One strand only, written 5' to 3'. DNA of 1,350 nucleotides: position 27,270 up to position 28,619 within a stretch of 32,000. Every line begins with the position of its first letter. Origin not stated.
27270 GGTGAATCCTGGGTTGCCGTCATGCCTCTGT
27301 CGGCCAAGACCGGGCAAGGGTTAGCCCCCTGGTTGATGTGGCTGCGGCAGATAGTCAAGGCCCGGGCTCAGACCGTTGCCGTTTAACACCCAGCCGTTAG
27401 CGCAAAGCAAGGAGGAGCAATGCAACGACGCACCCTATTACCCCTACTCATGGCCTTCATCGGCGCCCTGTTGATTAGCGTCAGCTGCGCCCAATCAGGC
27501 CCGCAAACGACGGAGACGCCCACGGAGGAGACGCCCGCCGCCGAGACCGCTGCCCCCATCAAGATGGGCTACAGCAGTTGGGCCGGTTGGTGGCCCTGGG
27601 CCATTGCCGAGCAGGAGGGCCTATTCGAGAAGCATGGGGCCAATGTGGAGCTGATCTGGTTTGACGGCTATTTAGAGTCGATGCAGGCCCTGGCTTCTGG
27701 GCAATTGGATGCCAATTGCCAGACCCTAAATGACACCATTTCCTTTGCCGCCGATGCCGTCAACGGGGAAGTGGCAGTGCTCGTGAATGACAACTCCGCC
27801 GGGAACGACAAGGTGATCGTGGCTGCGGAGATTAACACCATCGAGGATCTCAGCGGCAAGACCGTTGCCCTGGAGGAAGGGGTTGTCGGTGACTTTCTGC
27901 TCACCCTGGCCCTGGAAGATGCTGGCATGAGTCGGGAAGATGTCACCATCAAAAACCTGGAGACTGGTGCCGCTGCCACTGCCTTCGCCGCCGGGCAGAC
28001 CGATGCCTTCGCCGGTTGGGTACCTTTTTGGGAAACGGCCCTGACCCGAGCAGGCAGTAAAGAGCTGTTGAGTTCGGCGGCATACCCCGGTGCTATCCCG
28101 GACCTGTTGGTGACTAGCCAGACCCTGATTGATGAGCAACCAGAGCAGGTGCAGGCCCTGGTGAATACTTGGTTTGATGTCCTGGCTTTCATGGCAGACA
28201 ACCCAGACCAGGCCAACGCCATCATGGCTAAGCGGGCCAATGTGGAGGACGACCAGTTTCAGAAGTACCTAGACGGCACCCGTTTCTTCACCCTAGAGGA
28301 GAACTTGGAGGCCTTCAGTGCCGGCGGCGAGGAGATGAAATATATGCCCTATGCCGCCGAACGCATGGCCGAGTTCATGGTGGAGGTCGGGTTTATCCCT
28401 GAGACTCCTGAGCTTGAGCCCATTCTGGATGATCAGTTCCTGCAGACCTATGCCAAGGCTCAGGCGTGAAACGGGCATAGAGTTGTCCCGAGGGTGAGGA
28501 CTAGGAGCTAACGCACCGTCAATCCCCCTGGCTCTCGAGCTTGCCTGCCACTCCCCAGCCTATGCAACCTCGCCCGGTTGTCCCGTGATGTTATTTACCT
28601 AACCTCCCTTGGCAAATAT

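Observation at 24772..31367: Riboswitch-gated guanidine utilisation operon: GdmH-like hydrolase, Ni chaperones, ABC importer and an extra Rieske oxygenase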

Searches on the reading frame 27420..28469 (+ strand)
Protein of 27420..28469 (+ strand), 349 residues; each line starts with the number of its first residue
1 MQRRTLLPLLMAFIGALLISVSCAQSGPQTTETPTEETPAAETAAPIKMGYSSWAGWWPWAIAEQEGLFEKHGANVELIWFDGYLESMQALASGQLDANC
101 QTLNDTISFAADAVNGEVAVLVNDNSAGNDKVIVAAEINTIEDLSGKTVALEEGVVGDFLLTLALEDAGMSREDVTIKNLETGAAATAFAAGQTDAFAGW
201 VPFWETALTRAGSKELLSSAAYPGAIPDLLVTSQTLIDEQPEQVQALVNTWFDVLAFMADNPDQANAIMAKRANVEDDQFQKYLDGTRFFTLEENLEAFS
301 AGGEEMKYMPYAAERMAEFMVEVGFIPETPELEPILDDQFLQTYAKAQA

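Call 5: search_protein_families(library=pfam, proteins=[window:27420-28469:+])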
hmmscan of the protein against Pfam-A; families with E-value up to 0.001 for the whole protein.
window:27420-28469:+ (349 aa): 4 families
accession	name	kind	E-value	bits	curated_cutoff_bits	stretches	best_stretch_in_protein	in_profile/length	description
PF13379.11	NMT1_2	-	9.6e-18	65.3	24.7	1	42-267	3-246/252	NMT1-like family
PF09084.16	NMT1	-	1.7e-17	64.5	20.5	1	61-265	8-216/216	NMT1/THI5 like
PF04069.17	OpuAC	-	2.5e-07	31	21.2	1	46-242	2-218/257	Substrate binding domain of ABC-type glycine betaine transport system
PF12974.12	Phosphonate-bd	-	1.7e-05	24.8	27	1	70-246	25-211/242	ABC transporter, phosphonate, periplasmic substrate-binding protein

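Call 7: search_protein_families(library=ncbifam, proteins=[window:27420-28469:+])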
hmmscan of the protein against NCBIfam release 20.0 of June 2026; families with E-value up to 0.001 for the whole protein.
window:27420-28469:+ (349 aa): 7 families
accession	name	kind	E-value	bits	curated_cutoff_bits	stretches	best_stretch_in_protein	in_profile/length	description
TIGR01728.1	SsuA_fam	subfamily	3.5e-83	279.2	163.5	1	47-341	1-289/290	aliphatic sulfonate ABC transporter substrate-binding protein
TIGR03427.1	ABC_peri_uca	equivalog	2.5e-44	151.8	333.9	1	48-326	5-285/328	putative urea ABC transporter substrate-binding protein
TIGR01729.1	taurine_ABC_bnd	equivalog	6.1e-15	55.4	304.25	1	50-324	4-281/300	taurine ABC transporter substrate-binding protein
NF008588.0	PRK11553.1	subfamily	1.1e-14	54.1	299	1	44-286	26-268/319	aliphatic sulfonate ABC transporter substrate-binding protein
NF040735.1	SBP_SaoX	equivalog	3.9e-13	49.2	300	1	47-277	5-237/330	ABC transporter substrate-binding subunit SaoX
NF008553.0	PRK11480.1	equivalog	8.7e-12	44.8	490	1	59-265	35-242/320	taurine ABC transporter substrate-binding protein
TIGR02122.1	TRAP_TAXI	subfamily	6e-07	28.6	84.35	1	135-198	130-195/320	TAXI family TRAP transporter solute-binding subunit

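Call 48: find_homologous_proteins(query=window:27420-28469:+, max_evalue=1e-30)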
Query window:27420-28469:+ (349 aa): 3069 proteins with E <= 1e-30 among 8000 candidates; the best 120 are listed.
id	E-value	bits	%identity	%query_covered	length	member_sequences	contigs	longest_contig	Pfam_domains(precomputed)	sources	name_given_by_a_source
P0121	4.1e-176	603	78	99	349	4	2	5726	PF13379.12,PF04069.18,PF09084.17,PF12974.13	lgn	-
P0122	1.3e-173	595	76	100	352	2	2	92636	PF13379.12,PF09084.17,PF12974.13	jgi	jgi:NitT/TauT family transport system substrate-binding protein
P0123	2.3e-173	594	77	99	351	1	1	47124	PF13379.12,PF04069.18,PF09084.17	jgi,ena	jgi:NitT/TauT family transport system substrate-binding protein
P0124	5.6e-173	593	77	99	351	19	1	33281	PF13379.12,PF04069.18,PF09084.17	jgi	jgi:NitT/TauT family transport system substrate-binding protein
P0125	5.8e-173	593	76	100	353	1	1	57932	PF13379.12,PF04069.18,PF09084.17,PF12974.13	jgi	jgi:NitT/TauT family transport system substrate-binding protein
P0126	6.8e-173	593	76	100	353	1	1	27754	PF13379.12,PF04069.18,PF09084.17,PF12974.13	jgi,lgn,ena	jgi:NitT/TauT family transport system substrate-binding protein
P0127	1.2e-172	592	77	99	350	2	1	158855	PF13379.12,PF04069.18,PF09084.17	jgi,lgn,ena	jgi:NitT/TauT family transport system substrate-binding protein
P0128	2.5e-172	591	77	99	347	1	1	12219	PF13379.12,PF09084.17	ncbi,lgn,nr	ncbi:MAG: aliphatic sulfonates ABC transporter substrate-binding protein [Leptolyngbya sp.]|nr:MAG: 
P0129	2.7e-172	591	77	99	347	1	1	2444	PF13379.12,PF09084.17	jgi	jgi:NitT/TauT family transport system substrate-binding protein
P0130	3.4e-172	590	76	99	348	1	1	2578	PF13379.12,PF04069.18,PF09084.17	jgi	jgi:NitT/TauT family transport system substrate-binding protein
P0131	5.8e-172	590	75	99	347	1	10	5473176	PF13379.12,PF04069.18,PF09084.17,PF12974.13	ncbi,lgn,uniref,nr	ncbi:ABC transporter substrate-binding protein [Leptolyngbya sp. PCC 6406]|uniref:ABC transporter su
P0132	5.9e-171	586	76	99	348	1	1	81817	PF13379.12,PF04069.18,PF09084.17,PF12974.13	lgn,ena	-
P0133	1.1e-170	585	77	99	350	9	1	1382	PF13379.12,PF04069.18,PF09084.17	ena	-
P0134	1.4e-170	585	74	99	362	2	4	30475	PF13379.12,PF04069.18,PF09084.17,PF12974.13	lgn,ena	-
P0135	1.5e-170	585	76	99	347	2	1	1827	PF13379.12,PF04069.18,PF09084.17,PF12974.13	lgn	-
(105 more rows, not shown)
